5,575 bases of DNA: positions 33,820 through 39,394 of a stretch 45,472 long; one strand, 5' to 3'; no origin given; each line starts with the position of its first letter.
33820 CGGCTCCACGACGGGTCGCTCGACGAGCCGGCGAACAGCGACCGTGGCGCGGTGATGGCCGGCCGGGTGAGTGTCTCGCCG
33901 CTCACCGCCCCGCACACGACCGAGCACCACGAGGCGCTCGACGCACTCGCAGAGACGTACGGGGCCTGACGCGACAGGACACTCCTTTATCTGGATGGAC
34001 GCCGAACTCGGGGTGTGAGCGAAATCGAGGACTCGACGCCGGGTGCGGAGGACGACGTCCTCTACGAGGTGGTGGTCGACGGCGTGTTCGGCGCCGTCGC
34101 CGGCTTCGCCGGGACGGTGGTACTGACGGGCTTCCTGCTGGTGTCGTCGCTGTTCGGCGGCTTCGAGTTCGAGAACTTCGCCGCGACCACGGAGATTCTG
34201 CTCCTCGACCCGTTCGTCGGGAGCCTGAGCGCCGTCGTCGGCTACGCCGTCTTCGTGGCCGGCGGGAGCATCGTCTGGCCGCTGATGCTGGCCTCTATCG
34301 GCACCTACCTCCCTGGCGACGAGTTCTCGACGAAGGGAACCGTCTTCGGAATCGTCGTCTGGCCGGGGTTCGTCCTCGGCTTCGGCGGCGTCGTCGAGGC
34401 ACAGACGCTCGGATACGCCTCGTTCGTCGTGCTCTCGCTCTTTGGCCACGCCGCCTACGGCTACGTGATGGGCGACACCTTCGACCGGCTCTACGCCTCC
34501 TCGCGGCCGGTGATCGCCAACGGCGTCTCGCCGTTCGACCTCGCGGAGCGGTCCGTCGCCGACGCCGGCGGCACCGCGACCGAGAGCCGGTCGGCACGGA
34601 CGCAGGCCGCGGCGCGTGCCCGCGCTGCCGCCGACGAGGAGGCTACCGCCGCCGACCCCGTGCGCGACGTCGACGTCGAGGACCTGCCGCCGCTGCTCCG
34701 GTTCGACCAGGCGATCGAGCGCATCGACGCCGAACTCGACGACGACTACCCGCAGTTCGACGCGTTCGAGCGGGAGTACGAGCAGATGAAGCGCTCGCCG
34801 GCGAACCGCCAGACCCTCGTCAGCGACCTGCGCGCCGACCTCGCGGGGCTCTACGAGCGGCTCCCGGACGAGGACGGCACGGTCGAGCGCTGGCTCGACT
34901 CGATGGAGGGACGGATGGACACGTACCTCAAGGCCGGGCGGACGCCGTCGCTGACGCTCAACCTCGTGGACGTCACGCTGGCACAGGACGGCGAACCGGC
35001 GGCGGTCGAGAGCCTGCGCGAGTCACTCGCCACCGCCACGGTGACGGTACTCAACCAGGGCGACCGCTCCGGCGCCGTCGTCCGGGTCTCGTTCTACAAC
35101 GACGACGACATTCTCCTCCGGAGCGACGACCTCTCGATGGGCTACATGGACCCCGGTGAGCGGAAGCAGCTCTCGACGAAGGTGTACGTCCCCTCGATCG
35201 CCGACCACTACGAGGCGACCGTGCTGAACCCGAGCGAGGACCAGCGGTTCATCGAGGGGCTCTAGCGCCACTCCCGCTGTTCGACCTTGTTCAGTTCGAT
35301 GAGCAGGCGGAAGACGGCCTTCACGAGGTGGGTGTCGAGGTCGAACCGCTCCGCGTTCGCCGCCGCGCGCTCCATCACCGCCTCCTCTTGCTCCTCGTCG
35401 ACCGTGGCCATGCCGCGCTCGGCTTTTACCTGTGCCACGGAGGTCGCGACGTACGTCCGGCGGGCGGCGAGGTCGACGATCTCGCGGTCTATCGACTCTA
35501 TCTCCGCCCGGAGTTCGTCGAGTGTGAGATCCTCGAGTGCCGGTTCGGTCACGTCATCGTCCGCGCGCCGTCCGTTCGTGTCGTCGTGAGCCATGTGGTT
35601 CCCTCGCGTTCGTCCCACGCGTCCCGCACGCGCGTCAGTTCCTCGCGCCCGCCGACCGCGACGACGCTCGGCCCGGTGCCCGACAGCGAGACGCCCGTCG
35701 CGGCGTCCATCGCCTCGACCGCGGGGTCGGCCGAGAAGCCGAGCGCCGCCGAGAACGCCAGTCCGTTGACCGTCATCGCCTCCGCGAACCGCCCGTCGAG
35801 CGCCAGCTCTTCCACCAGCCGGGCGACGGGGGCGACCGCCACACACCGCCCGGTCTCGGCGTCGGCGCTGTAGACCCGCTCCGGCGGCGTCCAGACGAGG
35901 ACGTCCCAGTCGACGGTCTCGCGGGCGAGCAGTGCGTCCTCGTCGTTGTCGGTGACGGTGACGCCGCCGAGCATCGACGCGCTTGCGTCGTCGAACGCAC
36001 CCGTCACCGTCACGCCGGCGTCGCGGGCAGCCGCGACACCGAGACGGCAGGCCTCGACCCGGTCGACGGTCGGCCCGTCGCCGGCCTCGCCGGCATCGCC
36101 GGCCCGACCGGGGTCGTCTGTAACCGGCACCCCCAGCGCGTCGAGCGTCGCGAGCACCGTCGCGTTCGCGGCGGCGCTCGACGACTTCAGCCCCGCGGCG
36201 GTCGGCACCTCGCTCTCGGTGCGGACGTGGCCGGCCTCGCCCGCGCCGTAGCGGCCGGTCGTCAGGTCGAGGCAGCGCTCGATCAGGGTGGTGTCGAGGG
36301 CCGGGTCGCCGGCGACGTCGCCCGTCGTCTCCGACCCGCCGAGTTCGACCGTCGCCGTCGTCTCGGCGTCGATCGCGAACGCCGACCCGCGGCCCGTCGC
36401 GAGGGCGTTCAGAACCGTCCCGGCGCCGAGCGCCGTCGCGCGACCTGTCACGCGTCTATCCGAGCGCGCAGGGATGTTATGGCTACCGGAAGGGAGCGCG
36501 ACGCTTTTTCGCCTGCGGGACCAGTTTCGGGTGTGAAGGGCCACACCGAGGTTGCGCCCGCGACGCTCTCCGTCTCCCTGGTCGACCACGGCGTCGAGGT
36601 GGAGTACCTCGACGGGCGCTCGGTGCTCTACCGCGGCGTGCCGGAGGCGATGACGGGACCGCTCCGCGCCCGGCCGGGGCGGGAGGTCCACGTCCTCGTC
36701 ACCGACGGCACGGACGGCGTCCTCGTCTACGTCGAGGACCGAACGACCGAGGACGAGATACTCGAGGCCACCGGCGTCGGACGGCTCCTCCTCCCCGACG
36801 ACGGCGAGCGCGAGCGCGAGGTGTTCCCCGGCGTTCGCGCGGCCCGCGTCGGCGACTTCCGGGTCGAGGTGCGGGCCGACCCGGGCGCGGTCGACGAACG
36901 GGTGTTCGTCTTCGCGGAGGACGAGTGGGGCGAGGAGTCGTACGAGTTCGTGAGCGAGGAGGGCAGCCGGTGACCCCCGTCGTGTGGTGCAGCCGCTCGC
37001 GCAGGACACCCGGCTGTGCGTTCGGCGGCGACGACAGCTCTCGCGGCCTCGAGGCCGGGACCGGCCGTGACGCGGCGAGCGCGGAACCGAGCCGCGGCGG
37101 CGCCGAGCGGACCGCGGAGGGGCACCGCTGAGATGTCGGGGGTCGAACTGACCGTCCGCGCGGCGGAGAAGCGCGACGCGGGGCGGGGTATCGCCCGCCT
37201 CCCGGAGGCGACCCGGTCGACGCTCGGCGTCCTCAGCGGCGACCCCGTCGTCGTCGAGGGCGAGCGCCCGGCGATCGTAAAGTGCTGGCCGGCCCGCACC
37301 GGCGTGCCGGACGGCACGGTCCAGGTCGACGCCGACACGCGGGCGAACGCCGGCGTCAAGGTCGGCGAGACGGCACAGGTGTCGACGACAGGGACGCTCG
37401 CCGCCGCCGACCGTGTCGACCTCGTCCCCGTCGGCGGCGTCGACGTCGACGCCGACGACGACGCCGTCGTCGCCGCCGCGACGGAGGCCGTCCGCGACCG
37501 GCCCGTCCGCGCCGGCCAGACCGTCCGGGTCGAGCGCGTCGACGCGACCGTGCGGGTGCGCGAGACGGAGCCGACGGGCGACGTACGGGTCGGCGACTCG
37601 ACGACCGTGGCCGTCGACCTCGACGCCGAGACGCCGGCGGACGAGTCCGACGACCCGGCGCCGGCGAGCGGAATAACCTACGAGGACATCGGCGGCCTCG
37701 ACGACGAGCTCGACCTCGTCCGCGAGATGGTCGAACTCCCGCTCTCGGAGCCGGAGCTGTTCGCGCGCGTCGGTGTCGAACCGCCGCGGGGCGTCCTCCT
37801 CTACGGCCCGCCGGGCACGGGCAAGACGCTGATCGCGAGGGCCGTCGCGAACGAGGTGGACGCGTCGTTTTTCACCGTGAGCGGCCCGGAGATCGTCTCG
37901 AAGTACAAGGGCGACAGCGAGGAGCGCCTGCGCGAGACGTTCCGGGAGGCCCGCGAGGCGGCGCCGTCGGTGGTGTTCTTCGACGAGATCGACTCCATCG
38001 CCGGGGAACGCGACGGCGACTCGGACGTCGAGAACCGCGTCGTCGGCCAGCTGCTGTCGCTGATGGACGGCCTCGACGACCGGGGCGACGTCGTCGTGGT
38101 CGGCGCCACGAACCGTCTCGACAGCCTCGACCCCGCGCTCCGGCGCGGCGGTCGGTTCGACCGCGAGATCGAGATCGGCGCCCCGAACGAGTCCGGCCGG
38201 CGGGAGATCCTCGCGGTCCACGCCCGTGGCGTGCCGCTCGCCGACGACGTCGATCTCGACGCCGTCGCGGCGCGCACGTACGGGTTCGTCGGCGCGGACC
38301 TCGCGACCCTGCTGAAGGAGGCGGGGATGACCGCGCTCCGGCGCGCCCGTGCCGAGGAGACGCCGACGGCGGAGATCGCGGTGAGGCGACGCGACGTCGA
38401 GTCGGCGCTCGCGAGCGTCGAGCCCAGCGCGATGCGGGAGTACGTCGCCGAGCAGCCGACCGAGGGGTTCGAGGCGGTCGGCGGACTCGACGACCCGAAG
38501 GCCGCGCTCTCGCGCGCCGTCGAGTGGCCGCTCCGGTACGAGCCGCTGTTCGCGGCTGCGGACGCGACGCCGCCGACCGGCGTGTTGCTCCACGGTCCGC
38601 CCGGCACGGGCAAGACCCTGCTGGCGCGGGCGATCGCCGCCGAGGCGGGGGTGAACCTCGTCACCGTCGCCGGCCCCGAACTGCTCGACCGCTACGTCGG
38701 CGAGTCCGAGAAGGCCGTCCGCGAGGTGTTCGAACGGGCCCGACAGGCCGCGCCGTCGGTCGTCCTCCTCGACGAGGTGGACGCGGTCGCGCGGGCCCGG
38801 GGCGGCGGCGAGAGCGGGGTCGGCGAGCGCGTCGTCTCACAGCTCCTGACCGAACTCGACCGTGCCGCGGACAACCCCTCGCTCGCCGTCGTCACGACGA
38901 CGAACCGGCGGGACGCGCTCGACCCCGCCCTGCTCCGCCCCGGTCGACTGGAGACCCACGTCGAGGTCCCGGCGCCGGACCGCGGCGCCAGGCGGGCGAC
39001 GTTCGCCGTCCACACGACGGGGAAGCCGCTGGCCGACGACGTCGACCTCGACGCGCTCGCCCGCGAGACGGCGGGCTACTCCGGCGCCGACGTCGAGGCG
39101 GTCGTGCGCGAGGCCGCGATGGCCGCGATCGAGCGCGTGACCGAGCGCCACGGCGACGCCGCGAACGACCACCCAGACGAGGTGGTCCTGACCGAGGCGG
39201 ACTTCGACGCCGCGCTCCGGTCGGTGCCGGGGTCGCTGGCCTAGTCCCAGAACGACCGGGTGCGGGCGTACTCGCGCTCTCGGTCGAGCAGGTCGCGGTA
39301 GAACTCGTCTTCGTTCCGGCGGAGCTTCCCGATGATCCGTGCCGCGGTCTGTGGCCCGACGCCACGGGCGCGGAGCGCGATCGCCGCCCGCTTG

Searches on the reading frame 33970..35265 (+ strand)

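Call 50: search_protein_families(library=pfam, proteins=[window:33970-35265:+], max_evalue=0.00001)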
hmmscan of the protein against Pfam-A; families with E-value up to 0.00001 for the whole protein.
window:33970-35265:+ (431 aa): 1 family
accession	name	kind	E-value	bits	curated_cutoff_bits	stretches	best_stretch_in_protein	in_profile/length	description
PF20587.3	DUF6789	-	1.2e-34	119.9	27.1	1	37-176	3-138/144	Family of unknown function (DUF6789)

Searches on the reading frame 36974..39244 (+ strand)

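Call 50: search_protein_families(library=pfam, proteins=[window:36974-39244:+], max_evalue=0.00001)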
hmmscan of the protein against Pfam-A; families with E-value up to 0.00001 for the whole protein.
window:36974-39244:+ (756 aa): 21 families
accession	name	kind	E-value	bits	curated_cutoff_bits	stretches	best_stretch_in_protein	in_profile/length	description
PF00004.35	AAA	-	2.6e-91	303.3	21.2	2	274-402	1-130/131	ATPase family associated with various cellular activities (AAA)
PF17862.7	AAA_lid_3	-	9e-28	95.9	27.2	2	689-724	1-36/45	AAA+ lid domain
PF02359.24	CDC48_N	-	1.7e-16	60.6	35.1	1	58-138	1-82/85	Cell division protein 48 (CDC48), N-terminal domain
PF05496.18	RuvB_N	-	8.2e-15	55.3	27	1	271-310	33-72/159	Holliday junction DNA helicase RuvB P-loop domain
PF13191.12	AAA_16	-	4.2e-14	53.8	32.6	1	264-382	17-144/167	AAA ATPase domain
PF07728.20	AAA_5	-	2.1e-13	50.9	22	0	273-343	1-83/139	AAA domain (dynein-related subfamily)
PF13401.12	AAA_22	-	2.6e-11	44.4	27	0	274-305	8-42/130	AAA domain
PF06068.19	TIP49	-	3.3e-10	40.1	23.8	0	272-326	51-106/347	TIP49 P-loop domain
PF13671.12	AAA_33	-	4.4e-10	40.5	27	0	537-590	2-56/143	AAA domain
PF13521.12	AAA_28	-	1.5e-09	38.7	27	0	537-588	2-52/164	AAA domain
PF07724.20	AAA_2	-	2e-09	38.1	27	0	274-366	6-101/166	AAA domain (Cdc48 subfamily)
PF13173.12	AAA_14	-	6e-09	36.4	27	0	274-354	5-75/129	AAA domain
PF20720.3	nSTAND3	-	1.2e-07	32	27.2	0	274-413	20-149/155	Novel STAND NTPase 3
PF13238.12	AAA_18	-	3.7e-07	31.1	29.4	0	537-578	1-44/128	AAA domain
PF01695.23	IstB_IS21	-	4.8e-07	29.9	24.1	0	537-572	95-133/238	IstB-like ATP binding protein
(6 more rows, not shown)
